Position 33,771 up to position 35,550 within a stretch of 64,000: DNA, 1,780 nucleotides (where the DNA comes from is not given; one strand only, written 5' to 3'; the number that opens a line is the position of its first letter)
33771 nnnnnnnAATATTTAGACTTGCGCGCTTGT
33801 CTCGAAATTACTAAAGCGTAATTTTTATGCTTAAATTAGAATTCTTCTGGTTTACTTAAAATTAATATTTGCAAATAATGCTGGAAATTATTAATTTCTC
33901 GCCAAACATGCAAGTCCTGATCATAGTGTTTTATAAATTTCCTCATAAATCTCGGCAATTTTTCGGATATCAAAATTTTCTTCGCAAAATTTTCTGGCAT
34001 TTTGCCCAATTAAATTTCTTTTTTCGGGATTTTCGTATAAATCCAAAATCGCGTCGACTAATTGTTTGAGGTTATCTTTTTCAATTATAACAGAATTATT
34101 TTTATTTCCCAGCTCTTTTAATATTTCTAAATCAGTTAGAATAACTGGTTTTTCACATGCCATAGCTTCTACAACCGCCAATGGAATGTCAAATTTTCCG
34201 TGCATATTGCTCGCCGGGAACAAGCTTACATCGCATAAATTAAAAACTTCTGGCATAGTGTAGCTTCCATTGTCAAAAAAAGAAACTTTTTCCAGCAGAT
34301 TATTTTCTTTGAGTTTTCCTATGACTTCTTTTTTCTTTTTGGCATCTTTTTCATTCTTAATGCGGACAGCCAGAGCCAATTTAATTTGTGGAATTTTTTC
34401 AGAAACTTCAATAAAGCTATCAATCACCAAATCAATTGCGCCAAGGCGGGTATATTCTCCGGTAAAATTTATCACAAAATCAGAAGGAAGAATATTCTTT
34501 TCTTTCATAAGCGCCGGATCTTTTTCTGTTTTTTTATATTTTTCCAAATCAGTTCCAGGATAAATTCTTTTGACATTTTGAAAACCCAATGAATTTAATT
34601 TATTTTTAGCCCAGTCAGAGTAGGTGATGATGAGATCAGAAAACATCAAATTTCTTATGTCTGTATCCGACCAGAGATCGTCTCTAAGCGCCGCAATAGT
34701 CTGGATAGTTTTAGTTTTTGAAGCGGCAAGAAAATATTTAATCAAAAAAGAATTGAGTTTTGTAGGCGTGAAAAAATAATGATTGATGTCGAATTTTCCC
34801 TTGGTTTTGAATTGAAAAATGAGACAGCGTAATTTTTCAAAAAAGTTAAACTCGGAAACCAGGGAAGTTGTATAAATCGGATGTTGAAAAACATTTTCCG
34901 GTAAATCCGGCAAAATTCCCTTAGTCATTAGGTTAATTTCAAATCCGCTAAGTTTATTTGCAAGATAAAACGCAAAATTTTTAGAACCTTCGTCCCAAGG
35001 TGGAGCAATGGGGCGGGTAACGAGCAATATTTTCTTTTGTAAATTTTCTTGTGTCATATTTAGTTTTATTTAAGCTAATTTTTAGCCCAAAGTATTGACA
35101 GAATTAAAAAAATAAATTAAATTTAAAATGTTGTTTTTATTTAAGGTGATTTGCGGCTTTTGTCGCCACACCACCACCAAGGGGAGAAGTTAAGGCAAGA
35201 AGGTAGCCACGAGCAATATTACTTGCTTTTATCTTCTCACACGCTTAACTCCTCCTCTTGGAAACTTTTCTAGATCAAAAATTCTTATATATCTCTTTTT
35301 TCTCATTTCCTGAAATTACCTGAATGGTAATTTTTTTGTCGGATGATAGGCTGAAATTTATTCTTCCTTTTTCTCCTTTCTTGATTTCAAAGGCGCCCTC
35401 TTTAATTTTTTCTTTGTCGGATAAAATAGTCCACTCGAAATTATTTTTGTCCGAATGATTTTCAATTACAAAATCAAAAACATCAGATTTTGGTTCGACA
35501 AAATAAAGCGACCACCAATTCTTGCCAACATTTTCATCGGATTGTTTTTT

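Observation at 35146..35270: GC-rich, well-folding intergenic element: candidate small RNA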

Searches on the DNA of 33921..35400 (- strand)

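Call 5: search_rna_families(source=window, start=35000, end=35400, threshold=evalue, max_evalue=10, show_alignments=5)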
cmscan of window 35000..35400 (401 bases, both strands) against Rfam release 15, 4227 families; matches with E-value up to 10: 6.
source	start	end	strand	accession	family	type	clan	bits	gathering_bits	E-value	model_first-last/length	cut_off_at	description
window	35178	35337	+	RF01775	RsaOG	Gene; sRNA;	-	20.7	50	0.62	1-147/147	no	RNA S.aureus Orsay G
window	35079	35210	-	RF00431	SNORA55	Gene; snRNA; snoRNA; HACA-box;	-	18.5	45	0.14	1-135/135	no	Small nucleolar RNA SNORA55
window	35106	35253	+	RF01250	snR189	Gene; snRNA; snoRNA; HACA-box;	CL00021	17.2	50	2.3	1-193/193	no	Small nucleolar RNA snR189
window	35171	35266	-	RF04164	MIR1507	Gene; miRNA;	-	14.9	73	1.9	1-107/107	no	MIR1507 microRNA precursor family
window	35176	35262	-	RF04156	MIR2670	Gene; miRNA;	-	11.9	117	5.4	1-200/200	no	MIR2670 microRNA precursor family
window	35001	35110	+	RF00636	NRON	Gene;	-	9.7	50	1.5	1-370/370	no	ncRNA Repressor of NFAT (nuclear factor of activated T cells)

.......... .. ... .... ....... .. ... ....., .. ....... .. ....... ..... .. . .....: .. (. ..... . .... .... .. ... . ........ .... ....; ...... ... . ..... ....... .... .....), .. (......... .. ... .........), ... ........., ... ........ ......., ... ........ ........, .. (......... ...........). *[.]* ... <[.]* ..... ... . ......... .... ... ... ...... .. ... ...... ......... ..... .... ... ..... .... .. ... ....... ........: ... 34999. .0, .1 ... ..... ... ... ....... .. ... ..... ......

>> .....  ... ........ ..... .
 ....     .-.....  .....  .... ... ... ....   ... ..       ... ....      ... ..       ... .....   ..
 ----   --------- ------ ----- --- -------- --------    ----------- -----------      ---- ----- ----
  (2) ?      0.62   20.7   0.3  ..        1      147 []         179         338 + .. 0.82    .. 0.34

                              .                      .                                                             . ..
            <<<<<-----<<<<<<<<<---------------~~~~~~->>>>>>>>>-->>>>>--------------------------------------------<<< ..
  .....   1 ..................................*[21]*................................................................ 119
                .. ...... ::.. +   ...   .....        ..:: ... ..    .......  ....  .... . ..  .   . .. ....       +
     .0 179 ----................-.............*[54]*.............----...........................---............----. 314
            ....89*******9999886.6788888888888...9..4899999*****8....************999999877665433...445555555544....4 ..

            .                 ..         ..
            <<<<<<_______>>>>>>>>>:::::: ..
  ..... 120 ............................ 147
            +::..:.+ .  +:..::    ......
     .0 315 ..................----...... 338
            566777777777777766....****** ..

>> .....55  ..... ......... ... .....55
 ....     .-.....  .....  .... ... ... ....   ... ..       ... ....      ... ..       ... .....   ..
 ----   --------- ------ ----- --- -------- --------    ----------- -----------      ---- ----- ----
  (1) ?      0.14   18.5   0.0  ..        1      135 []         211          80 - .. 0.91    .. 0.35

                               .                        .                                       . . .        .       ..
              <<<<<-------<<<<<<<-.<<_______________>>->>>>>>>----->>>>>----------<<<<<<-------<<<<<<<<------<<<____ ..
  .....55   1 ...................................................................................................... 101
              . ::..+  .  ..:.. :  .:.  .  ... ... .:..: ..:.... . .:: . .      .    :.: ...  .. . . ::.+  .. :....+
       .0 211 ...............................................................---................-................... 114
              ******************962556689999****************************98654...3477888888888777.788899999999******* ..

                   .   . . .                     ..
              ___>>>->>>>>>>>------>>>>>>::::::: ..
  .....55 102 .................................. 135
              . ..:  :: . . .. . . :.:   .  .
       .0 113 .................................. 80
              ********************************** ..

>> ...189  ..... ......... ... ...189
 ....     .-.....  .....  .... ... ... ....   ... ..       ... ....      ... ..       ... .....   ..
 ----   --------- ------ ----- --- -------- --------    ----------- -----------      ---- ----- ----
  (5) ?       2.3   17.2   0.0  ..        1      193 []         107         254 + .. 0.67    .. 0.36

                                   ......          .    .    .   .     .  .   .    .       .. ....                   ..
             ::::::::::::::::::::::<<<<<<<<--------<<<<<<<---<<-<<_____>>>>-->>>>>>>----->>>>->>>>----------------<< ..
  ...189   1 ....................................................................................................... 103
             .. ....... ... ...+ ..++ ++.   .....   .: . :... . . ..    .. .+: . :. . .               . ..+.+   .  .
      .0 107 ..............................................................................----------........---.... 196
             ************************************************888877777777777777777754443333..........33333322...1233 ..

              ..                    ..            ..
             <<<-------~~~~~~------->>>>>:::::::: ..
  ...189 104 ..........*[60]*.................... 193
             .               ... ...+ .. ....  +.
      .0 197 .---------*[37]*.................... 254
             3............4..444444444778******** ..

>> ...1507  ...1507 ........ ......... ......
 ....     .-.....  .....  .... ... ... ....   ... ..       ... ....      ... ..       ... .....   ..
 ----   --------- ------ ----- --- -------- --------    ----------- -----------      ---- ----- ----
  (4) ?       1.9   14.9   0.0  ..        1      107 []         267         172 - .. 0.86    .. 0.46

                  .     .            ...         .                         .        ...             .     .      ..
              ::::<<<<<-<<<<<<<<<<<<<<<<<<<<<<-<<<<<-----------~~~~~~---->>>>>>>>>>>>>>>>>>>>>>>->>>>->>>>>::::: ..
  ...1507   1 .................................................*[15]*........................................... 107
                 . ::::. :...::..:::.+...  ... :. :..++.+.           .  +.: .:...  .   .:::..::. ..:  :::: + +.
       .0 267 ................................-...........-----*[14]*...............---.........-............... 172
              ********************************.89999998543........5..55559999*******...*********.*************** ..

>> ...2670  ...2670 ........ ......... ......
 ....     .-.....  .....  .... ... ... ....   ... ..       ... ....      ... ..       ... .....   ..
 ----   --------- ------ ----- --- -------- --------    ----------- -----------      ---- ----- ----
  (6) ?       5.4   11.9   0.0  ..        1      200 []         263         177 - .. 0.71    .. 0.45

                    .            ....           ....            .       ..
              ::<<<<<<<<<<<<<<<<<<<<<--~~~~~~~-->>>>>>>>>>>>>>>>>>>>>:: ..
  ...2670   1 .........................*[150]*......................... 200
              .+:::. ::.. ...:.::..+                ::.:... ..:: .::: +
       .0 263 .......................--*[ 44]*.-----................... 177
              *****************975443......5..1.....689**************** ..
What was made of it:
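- On Any Rfam 15 family: In 35000-35400 at E <= 10 the best hits were SNORA55 (E = 0.14, 18.5 bits against a gathering score of 45) and RsaOG (E = 0.62, 20.7 bits against 50) (call 5).
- The best sub-threshold Rfam hits are SNORA55 (minus strand, E = 0.14, 18.5 bits against a gathering score of 45) and RsaOG (plus strand, E = 0.62, 20.7 bits against 50) (call 5).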

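Call 24: search_rna_families(sources=[L002, L003, L004, L005, L006, L007, L008, L009, L010, L012, L013, L015, L016, L018, L019, L021, L022, L024, L025], threshold=gathering, show_alignments=2)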
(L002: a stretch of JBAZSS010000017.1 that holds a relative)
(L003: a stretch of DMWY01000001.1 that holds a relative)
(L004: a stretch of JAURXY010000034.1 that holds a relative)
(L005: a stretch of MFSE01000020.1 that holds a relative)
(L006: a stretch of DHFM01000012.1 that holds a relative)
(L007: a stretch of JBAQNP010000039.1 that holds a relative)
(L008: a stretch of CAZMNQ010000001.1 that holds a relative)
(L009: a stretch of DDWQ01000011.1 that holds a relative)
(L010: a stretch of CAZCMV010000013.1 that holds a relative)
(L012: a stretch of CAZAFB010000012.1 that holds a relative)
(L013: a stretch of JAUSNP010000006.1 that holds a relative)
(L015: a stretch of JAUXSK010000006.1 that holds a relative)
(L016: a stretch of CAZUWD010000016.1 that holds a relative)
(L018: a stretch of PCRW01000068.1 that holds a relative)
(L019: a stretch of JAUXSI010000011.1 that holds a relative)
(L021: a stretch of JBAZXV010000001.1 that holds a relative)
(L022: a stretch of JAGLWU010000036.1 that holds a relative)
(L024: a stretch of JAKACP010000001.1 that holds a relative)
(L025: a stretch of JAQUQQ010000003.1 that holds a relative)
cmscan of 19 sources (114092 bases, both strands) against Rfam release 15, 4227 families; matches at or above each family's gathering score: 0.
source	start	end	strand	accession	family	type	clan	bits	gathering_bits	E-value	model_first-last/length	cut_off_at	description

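Call 52: search_dna_similar(query=window:35125-35280:+, collection=phages, mode=distant, max_evalue=0.01, max_rows=10)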
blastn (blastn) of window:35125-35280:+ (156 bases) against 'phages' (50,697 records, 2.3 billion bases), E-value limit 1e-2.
No match.

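Call 53: search_dna_similar(query=window:35125-35280:+, collection=plasmids, mode=distant, max_evalue=0.01, max_rows=10)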
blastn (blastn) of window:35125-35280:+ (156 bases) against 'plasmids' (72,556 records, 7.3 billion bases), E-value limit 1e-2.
No match.

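Call 56: search_rna_families(source=L028, start=1120, end=1520, threshold=evalue, max_evalue=1)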
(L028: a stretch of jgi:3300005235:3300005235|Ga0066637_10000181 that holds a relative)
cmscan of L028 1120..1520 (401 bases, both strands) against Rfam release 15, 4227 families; matches with E-value up to 1: 1.
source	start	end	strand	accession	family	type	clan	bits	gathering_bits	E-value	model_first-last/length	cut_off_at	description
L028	1449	1484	-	RF02108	DLEU2_4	Gene; lncRNA;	-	15.9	40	0.93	24-58/58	no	Deleted in lymphocytic leukemia 2 conserved region 4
